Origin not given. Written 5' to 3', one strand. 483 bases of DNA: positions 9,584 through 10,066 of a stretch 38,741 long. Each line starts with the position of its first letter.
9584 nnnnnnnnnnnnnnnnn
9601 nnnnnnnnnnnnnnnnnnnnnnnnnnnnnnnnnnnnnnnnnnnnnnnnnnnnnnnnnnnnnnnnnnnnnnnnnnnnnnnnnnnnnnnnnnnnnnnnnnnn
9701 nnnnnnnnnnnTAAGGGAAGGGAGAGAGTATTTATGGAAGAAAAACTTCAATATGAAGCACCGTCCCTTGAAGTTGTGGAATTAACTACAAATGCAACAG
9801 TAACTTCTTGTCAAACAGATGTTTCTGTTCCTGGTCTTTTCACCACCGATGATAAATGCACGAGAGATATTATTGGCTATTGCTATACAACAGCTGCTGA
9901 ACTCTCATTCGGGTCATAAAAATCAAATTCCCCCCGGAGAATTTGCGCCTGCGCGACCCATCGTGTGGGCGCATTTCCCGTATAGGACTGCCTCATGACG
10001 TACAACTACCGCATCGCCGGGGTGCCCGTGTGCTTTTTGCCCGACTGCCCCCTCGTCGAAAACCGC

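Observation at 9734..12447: Compact radical-SAM RiPP cassette: 61-aa precursor, HprK-like P-loop protein, rSAM/SPASM maturase and stand-alone PqqD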

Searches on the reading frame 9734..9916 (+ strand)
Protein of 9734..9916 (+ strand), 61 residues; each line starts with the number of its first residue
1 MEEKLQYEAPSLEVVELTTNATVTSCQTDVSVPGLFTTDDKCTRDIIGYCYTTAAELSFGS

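Call 3: search_protein_families(library=ncbifam, proteins=[window:9734-9916:+], max_evalue=0.1)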
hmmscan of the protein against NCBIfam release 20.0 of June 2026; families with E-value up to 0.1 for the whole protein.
window:9734-9916:+ (61 aa): 0 families

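Call 4: search_protein_families(library=pfam, proteins=[window:9734-9916:+], max_evalue=0.1)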
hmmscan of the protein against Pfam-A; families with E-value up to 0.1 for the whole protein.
window:9734-9916:+ (61 aa): 1 family
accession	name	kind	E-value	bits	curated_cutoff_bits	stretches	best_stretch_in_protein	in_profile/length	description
PF24801.1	FNIII-A_GpJ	-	0.041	14.5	27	1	13-50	16-51/126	Tip attachment protein J,FNIII-A domain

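Call 8: find_homologous_proteins(query=window:9734-9916:+, max_evalue=10)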
Query window:9734-9916:+ (61 aa): 3 proteins with E <= 10 among 3 candidates.
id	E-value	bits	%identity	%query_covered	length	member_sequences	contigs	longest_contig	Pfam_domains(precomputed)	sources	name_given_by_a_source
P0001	1.5e-31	124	95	100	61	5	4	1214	-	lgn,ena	-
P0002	6.8e-29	115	90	100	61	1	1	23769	-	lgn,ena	-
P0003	3.7e-27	110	85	100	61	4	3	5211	-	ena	-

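Call 10: find_encoding_contigs(protein=P0002, flank=10000, max_places=4)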
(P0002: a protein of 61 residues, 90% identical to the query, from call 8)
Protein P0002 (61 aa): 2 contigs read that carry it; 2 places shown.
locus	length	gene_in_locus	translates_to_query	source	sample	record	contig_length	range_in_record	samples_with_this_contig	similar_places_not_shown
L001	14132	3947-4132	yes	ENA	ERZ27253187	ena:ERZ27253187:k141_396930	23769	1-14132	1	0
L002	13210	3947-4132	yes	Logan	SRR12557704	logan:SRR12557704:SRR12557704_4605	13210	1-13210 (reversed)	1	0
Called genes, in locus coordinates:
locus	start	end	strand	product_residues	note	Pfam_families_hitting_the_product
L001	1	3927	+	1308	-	?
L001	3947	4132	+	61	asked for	-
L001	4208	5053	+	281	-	PF27840:ScmC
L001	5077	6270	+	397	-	PF04055:Radical_SAM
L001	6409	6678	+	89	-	PF05402:PqqD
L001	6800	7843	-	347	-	-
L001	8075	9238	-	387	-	PF01408:GFO_IDH_MocA, PF22725:GFO_IDH_MocA_C3, PF02894:GFO_IDH_MocA_C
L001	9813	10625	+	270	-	PF07883:Cupin_2, PF00165:HTH_AraC (faint), PF12833:HTH_18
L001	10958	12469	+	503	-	-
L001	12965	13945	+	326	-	PF02540:NAD_synthase (weak), PF01171:ATP_bind_3 (faint), PF00958:GMP_synt_C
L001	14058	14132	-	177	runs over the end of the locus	PF02559:CarD_TRCF_RID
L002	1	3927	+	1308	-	?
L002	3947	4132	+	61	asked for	-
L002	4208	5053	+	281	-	PF27840:ScmC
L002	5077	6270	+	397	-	PF04055:Radical_SAM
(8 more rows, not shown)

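Call 11: find_encoding_contigs(protein=P0003, flank=10000, max_places=4)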
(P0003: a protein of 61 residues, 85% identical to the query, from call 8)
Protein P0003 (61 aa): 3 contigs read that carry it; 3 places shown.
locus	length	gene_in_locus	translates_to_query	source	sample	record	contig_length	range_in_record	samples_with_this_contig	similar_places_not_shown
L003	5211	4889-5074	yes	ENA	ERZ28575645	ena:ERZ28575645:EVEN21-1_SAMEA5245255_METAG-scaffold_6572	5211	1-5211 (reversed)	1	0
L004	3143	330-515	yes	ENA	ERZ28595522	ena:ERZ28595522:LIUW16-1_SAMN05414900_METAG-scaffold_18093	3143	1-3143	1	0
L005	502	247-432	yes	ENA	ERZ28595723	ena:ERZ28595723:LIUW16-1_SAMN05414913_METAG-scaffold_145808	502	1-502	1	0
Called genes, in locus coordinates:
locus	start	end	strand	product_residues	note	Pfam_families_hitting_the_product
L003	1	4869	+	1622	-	?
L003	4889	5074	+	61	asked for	-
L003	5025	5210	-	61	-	?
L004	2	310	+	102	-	?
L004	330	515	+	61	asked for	-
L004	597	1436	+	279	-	PF27840:ScmC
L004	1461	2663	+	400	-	PF04055:Radical_SAM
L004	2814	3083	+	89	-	PF05402:PqqD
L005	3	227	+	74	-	?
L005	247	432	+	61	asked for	-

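Call 46: search_protein_families(library=ncbifam, alignment_id=A4, max_evalue=1)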
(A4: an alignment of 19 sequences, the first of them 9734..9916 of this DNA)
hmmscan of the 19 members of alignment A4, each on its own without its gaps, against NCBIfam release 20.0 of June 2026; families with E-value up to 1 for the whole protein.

A. member 1, window:9734-9916:+ (61 aa): 0 families

B. families by the number of members that match (of 19 scanned): 4 families
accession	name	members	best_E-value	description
NF033417.1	glycocin_F_RiPP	1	0.047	glycocin F family RiPP peptide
NF008859.0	PRK11893.2-1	1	0.12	methionine--tRNA ligase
NF043030.1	T4SS_Wip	1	0.16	Dot/Icm T4SS effector Wip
NF047538.1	LIC_11321_fam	1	0.17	LIC_11321 family protein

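Call 47: search_protein_families(library=pfam, alignment_id=A4, max_evalue=1)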
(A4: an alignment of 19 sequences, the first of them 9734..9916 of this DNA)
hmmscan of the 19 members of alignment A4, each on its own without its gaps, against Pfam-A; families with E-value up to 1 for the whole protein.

A. member 1, window:9734-9916:+ (61 aa): 1 family
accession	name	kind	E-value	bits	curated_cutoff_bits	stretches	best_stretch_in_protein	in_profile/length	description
PF24801.1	FNIII-A_GpJ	-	0.041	14.5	27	1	13-50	16-51/126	Tip attachment protein J,FNIII-A domain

B. families by the number of members that match (of 19 scanned): 12 families
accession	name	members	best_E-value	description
PF19397.4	DUF5972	3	0.049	Family of unknown function (DUF5972)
PF00036.39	EF-hand_1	2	0.02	EF hand domain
PF13405.12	EF-hand_6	2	0.075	EF-hand domain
PF00964.22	Elicitin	1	0.0074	Elicitin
PF03712.20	Cu2_monoox_C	1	0.03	Copper type II ascorbate-dependent monooxygenase, C-terminal domain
PF17333.7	DEFB136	1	0.033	Beta defensin 136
PF24801.1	FNIII-A_GpJ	1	0.041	Tip attachment protein J,FNIII-A domain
PF13833.12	EF-hand_8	1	0.066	EF-hand domain pair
PF21902.1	PTM1-like_N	1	0.07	PTM1-like, N-terminal domain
PF13202.12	EF-hand_5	1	0.11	EF hand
PF18897.5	Gp3-like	1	0.15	Recombination directionality factor-like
PF10730.14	DUF2521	1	0.31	Protein of unknown function (DUF2521)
